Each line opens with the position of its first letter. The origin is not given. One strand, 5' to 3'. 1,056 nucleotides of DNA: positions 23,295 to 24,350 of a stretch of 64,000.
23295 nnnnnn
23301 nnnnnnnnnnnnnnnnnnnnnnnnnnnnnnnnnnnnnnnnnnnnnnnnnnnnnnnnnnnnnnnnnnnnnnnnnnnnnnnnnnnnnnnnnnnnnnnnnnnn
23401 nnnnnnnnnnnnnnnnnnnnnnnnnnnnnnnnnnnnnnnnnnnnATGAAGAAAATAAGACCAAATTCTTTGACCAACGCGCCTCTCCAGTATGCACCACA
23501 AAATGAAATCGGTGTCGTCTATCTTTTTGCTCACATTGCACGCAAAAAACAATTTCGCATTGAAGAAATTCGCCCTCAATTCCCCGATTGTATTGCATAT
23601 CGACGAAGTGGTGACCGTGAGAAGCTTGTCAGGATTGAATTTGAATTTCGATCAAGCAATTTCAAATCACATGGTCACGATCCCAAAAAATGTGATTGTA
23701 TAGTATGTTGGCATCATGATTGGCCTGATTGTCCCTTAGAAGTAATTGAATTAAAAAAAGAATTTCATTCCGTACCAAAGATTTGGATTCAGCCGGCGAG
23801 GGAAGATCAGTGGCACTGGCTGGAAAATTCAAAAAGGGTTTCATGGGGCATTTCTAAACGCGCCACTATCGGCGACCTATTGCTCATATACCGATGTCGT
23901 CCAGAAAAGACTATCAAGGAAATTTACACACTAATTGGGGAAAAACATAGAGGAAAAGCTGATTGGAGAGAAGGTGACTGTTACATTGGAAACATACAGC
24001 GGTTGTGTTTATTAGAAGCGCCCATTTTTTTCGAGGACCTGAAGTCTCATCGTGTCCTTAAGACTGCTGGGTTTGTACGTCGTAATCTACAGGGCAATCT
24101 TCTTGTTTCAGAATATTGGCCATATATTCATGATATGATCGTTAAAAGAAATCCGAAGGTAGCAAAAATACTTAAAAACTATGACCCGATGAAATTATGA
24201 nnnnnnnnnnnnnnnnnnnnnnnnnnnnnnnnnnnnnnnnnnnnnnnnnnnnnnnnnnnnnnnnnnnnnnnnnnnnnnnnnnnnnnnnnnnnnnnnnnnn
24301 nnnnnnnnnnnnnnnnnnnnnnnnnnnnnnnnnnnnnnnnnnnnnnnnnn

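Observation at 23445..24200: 251-aa protein combining a putative PD-(D/E)xK-like N-terminus with a PUA/EVE-like C-terminus: candidate modification-sensing nuclease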

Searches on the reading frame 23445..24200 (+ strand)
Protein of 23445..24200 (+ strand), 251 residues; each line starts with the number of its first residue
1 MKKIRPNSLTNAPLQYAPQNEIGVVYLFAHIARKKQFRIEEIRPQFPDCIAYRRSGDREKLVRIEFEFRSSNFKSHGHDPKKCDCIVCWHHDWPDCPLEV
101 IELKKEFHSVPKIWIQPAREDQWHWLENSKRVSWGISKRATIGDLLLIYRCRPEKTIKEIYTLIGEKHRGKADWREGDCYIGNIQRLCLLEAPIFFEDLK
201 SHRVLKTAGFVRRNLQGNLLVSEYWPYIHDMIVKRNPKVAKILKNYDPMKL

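Call 3: search_protein_families(library=pfam, proteins=[window:23445-24197:+], max_evalue=10)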
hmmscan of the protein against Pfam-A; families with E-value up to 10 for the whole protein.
window:23445-24197:+ (251 aa): 1 family
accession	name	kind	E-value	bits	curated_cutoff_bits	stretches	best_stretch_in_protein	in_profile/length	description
PF01878.24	EVE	-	0.016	15.6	23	1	113-223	2-136/145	EVE domain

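Call 4: search_protein_families(library=padloc, proteins=[window:23445-24197:+], max_evalue=10)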
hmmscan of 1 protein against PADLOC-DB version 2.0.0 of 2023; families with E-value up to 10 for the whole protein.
window:23445-24197:+ (251 aa): 1 family
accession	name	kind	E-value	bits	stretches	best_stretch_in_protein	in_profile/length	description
PDLC00906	JAB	-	0.014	13.5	1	14-91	18-90/179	JAB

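Call 5: search_protein_families(library=ncbifam, proteins=[window:23445-24197:+], max_evalue=10)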
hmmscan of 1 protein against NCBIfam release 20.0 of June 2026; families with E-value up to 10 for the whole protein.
window:23445-24197:+ (251 aa): 0 families

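Call 7: find_homologous_proteins(query=window:23445-24197:+, max_evalue=0.001)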
Query window:23445-24197:+ (251 aa): 605 proteins with E <= 0.001 among 778 candidates; the best 120 are listed.
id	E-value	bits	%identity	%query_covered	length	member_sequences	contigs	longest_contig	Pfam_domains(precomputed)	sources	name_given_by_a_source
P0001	1.9e-158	544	89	100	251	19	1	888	-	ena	-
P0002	4.6e-155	533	86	100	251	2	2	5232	-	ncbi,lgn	-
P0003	9.0e-135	466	75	100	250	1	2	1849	-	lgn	-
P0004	3.4e-134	464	76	100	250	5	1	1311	-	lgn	-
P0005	2.2e-132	458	75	100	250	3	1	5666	-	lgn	-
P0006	3.3e-132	458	74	100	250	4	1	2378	-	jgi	-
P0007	4.5e-132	457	75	100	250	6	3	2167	-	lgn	-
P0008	6.1e-132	457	74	100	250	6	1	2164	-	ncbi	-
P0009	1.3e-131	456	76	99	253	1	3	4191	-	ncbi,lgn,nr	ncbi:hypothetical protein KJ673_02715 [Patescibacteria group bacterium]|nr:hypothetical protein [Pat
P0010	1.4e-130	453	75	100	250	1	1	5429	-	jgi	jgi:hypothetical protein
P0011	2.7e-130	452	72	100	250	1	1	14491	-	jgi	jgi:hypothetical protein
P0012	5.3e-130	451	71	100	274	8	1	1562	-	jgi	jgi:hypothetical protein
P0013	1.8e-128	446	70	100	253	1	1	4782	-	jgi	jgi:hypothetical protein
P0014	4.8e-128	444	74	95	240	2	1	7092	-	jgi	jgi:hypothetical protein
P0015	1.9e-127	442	75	100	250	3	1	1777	-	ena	-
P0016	1.0e-124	433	73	100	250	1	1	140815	-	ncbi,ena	-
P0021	2.5e-118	412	67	98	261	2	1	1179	PF01878.25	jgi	-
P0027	1.3e-113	397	65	99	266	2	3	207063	-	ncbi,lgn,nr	ncbi:MAG TPA: hypothetical protein PLU87_04890 [Sedimentisphaerales bacterium]|nr:hypothetical prote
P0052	1.3e-102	361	59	100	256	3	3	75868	-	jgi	jgi:hypothetical protein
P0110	2.5e-95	337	59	98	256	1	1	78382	-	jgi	jgi:hypothetical protein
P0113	3.5e-95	336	61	98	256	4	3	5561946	-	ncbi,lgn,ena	-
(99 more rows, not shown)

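Call 8: search_solved_structures(query=window:23445-24197:+, max_evalue=10, show_alignments=3)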
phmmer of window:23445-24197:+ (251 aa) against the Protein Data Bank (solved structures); distinct sequences matched with E-value up to 10: 1.
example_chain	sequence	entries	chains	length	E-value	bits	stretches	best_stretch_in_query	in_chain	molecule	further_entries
9u8g_E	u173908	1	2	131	0.56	12.7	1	107-130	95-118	Nanobody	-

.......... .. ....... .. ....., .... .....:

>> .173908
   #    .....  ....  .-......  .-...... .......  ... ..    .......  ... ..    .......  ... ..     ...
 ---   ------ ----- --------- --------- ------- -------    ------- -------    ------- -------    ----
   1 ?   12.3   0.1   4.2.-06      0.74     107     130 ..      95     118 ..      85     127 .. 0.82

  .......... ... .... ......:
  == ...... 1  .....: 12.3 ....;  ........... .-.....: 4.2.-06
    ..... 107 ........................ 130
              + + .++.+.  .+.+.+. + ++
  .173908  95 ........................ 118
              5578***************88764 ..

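Call 12: search_solved_structures(query=A1, max_evalue=10, show_alignments=4)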
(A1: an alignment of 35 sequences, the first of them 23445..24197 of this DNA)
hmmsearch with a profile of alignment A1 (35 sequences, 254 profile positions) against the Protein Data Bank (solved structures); distinct sequences matched with E-value up to 10: 1.
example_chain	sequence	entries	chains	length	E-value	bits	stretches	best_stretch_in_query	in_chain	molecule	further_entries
7rjf_A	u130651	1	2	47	8.3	9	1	53-90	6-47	[L47W]MOPD-1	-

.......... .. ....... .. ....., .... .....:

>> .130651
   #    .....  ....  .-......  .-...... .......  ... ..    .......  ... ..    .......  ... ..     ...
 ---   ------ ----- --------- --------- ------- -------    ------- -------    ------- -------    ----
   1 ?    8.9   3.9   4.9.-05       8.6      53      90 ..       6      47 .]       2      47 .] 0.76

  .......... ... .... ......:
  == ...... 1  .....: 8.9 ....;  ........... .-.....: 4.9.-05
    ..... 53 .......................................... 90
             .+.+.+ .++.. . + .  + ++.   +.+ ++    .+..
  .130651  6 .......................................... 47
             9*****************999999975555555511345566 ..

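Call 13: search_protein_families(library=pfam, alignment_id=A1, max_evalue=1)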
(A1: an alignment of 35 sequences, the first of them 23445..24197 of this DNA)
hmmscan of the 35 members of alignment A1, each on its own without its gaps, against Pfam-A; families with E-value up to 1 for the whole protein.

A. member 1, window:23445-24197:+ (251 aa): 1 family
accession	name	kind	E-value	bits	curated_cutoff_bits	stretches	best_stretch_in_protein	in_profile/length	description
PF01878.24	EVE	-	0.016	15.6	23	1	113-223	2-136/145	EVE domain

B. families by the number of members that match (of 35 scanned): 8 families
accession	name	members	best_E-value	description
PF01878.24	EVE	9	5.4e-08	EVE domain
PF14809.11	TGT_C1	3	0.15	C1 domain of tRNA-guanine transglycosylase dimerisation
PF22153.2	SelB_WH1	1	0.043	Elongation factor SelB, first winged-helix domain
PF17525.8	DUF5447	1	0.071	Lysogeny maintenance protein PflM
PF09107.17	SelB-wing_3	1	0.073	Elongation factor SelB, winged helix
PF23942.1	DUF7277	1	0.23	Domain of unknown function (DUF7277)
PF01357.27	Expansin_C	1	0.23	Expansin C-terminal domain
PF05675.17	DUF817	1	0.39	Protein of unknown function (DUF817)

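Call 17: predict_structure(alignment_id=A1)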
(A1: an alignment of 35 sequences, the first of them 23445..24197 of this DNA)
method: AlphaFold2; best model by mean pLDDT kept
length: 251 residues; sequences in the alignment: 35
mean_pLDDT: 84.2   pTM: 0.68
mean pLDDT of the five models: 84.2, 83.0, 82.5, 81.7, 80.6
residues with pLDDT >= 90: 107; 70-90: 118; 50-70: 11; < 50: 15
segments of 3 or more residues with pLDDT < 50: 1-15
pLDDT, mean of each block of 10 residues (from residue 1): 34 53 81 84 68 82 87 82 87 84 74 93 89 90 94 94 89 83 95 96 94 91 95 96 90 75
secondary structure, 60 per line:
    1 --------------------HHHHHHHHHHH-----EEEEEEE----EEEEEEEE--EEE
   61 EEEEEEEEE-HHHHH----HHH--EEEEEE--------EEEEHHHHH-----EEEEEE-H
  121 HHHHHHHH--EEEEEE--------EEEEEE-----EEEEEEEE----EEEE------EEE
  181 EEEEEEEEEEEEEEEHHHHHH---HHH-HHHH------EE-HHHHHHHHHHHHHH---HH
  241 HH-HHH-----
elements in order: H21-31 E37-43 E48-55 E58-69 H71-75 E85-90 E99-102 H103-107 E113-118 H120-128 E131-136 E145-150 E156-163 E168-171 E178-195 H196-201 H209-212 H222-235 H239-242

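Call 24: search_protein_representatives(alignment_id=A1)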
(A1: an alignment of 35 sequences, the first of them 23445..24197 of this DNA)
Query: 35 sequences, 254 profile positions. Proteins with E-value up to 0.001 (for the whole library): 2654; up to 1e-10: 1664; up to 1e-30: 121. The best 150 are listed.
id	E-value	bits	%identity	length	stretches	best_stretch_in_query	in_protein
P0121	2.0e-102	358.4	-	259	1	1-254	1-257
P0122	2.7e-99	348.1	-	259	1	2-254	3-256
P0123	1.7e-92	325.9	-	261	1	4-254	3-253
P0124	1.2e-87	310.0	-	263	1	2-254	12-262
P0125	1.3e-87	309.8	-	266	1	3-254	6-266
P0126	1.4e-82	293.4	-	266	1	6-251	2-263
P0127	3.3e-80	285.6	-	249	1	16-251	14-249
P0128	3.1e-78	279.1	-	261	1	8-254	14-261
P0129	2.8e-74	266.1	-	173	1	63-220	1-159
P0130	9.8e-74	264.4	-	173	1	4-155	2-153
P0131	9.1e-72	257.9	-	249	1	14-253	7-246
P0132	1.2e-70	254.2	-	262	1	17-253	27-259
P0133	7.2e-70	251.7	-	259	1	4-252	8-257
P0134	1.1e-68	247.8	-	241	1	82-254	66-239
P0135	5.9e-68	245.4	-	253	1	20-251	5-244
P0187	2.5e-35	138.5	-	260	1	17-118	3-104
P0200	1.7e-33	132.5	-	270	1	14-114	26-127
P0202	4.2e-33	131.2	-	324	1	14-109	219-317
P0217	6.1e-32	127.4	-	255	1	14-111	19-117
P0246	1.6e-30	122.8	-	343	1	11-109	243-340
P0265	6.1e-30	120.9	-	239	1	15-112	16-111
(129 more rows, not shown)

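Call 26: search_protein_families(library=pfam, alignment_id=A2, max_evalue=0.01)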
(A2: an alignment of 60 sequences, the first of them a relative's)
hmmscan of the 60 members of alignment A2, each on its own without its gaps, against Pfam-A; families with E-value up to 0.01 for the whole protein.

A. member 1, P0185 (245 aa): 0 families

B. families by the number of members that match (of 60 scanned): 8 families
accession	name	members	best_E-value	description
PF18780.6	HNH_repeat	17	3.2e-22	Homing endonuclease associated repeat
PF18899.5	DUF5655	2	2.8e-07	Domain of unknown function (DUF5655)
PF17762.8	HTH_ParB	1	6.5e-09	ParB HTH domain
PF04545.22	Sigma70_r4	1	4.2e-05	Sigma-70, region 4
PF17761.7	DUF1016_N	1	0.00014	DUF1016 N-terminal domain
PF15233.11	SYCE1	1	0.00052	Synaptonemal complex central element protein 1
PF13936.12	HTH_38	1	0.0048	Helix-turn-helix domain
PF11013.13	DUF2851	1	0.009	Protein of unknown function (DUF2851)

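Call 27: find_encoding_contigs(protein=P0113, flank=8000, max_places=3)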
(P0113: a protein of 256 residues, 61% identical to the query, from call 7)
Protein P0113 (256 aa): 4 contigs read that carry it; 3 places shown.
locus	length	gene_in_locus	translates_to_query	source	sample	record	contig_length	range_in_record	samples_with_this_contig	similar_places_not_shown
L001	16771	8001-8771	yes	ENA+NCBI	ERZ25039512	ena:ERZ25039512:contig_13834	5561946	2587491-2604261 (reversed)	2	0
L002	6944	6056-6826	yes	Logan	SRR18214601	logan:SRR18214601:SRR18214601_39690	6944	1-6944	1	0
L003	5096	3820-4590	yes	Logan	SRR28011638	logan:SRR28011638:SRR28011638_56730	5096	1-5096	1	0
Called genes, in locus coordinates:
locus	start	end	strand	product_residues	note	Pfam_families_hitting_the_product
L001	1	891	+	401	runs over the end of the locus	PF01916:DS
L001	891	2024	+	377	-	PF00278:Orn_DAP_Arg_deC, PF01168:Ala_racemase_N, PF02784:Orn_Arg_deC_N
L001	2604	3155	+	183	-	PF00182:Glyco_hydro_19 (weak)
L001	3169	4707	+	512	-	PF02776:TPP_enzyme_N, PF02775:TPP_enzyme_C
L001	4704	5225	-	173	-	-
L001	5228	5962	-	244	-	PF00005:ABC_tran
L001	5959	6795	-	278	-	PF01061:ABC2_membrane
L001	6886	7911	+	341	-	PF13310:Virulence_RhuM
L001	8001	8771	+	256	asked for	-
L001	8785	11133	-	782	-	PF04851:ResIII, PF00270:DEAD, PF00271:Helicase_C, PF22982:WHD_HRQ1, PF09369:MZB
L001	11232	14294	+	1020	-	PF00150:Cellulase (weak), PF02449:Glyco_hydro_42 (faint)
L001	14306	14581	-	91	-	PF13183:Fer4_8 (faint), PF12797:Fer4_2 (faint), PF13237:Fer4_10, PF00037:Fer4, PF12837:Fer4_6, PF12838:Fer4_7 (weak), PF13187:Fer4_9, PF13484:Fer4_16 (faint)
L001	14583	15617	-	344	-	PF03599:CdhD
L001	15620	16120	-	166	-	PF01047:MarR, PF12802:MarR_2, PF25213:HVO_A0261_N (faint), PF13463:HTH_27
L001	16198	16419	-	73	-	-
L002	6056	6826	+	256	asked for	-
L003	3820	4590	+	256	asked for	-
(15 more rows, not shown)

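Call 28: find_encoding_contigs(protein=P0027, flank=8000, max_places=2)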
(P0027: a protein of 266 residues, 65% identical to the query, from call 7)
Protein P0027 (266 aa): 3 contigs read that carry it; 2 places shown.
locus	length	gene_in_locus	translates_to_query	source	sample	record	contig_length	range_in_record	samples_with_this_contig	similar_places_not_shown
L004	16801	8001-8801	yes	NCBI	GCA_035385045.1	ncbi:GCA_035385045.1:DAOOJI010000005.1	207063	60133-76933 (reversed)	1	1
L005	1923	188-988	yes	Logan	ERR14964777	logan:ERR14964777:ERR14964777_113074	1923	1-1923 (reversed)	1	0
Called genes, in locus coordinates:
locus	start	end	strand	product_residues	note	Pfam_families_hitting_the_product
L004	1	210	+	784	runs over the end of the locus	-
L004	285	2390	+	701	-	-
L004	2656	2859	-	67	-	PF00313:CSD, PF08206:OB_RNB (weak)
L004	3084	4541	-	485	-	-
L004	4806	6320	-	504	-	PF00884:Sulfatase, PF01663:Phosphodiest (weak), PF16347:SGSH_C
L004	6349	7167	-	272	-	PF00106:adh_short, PF13561:adh_short_C2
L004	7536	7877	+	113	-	PF07883:Cupin_2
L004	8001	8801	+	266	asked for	-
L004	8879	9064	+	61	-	-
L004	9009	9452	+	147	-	-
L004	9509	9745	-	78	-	-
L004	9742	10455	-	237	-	-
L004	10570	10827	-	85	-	-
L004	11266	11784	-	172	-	-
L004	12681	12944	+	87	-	PF18993:Rv0078B (weak)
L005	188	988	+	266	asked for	-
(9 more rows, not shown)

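Call 29: find_encoding_contigs(protein=P0016, flank=8000, max_places=2)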
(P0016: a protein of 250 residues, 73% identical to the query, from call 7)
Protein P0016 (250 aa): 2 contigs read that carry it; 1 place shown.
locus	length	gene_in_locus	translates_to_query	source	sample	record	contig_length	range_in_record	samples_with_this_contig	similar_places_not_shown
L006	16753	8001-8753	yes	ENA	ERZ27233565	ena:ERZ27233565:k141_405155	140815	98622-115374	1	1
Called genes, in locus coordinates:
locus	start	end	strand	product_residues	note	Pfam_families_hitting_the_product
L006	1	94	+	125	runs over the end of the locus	PF08378:NERD, PF02021:UPF0102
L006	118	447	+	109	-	PF12840:HTH_20, PF01022:HTH_5, PF09339:HTH_IclR (weak)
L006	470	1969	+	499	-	PF00324:AA_permease, PF13520:AA_permease_2, PF13906:AA_permease_C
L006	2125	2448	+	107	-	PF09723:Zn_ribbon_8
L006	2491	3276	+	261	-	PF01261:AP_endonuc_2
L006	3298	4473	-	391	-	PF02636:Methyltransf_28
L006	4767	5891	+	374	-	-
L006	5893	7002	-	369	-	PF13439:Glyco_transf_4, PF13579:Glyco_trans_4_4, PF20706:GT4-conflict (weak), PF00534:Glycos_transf_1, PF13692:Glyco_trans_1_4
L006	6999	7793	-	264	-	PF01522:Polysacc_deac_1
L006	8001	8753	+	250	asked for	-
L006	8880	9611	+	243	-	-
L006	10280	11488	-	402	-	PF00109:ketoacyl-synt, PF02801:Ketoacyl-synt_C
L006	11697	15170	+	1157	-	PF02463:SMC_N, PF13175:AAA_15, PF13304:AAA_21 (weak), PF13476:AAA_23, PF06470:SMC_hinge, PF24161:CCDC39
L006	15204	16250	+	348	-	PF01966:HD, PF13286:HD_assoc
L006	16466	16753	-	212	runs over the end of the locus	PF00160:Pro_isomerase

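Call 30: find_encoding_contigs(protein=P0110, flank=8000, max_places=2)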
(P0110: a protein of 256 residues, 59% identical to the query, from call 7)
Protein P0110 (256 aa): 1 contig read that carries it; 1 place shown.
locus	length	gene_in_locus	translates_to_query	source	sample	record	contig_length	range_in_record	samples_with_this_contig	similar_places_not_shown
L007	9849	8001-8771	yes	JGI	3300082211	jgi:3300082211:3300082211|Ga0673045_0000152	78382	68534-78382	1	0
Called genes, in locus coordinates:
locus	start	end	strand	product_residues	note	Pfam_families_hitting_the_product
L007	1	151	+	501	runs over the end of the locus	PF10117:McrBC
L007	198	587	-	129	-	-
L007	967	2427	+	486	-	PF00478:IMPDH, PF00571:CBS, PF03060:NMO, PF01070:FMN_dh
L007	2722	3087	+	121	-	PF18478:PIN_10, PF18480:DUF5615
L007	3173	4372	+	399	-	PF01820:Dala_Dala_lig_N, PF02222:ATP-grasp (weak), PF02786:CPSase_L_D2, PF07478:Dala_Dala_lig_C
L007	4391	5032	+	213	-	PF01725:Ham1p_like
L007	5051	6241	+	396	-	-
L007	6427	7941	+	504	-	PF00924:MS_channel_2nd, PF21082:MS_channel_3rd, PF00027:cNMP_binding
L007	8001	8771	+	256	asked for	-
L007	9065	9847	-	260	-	?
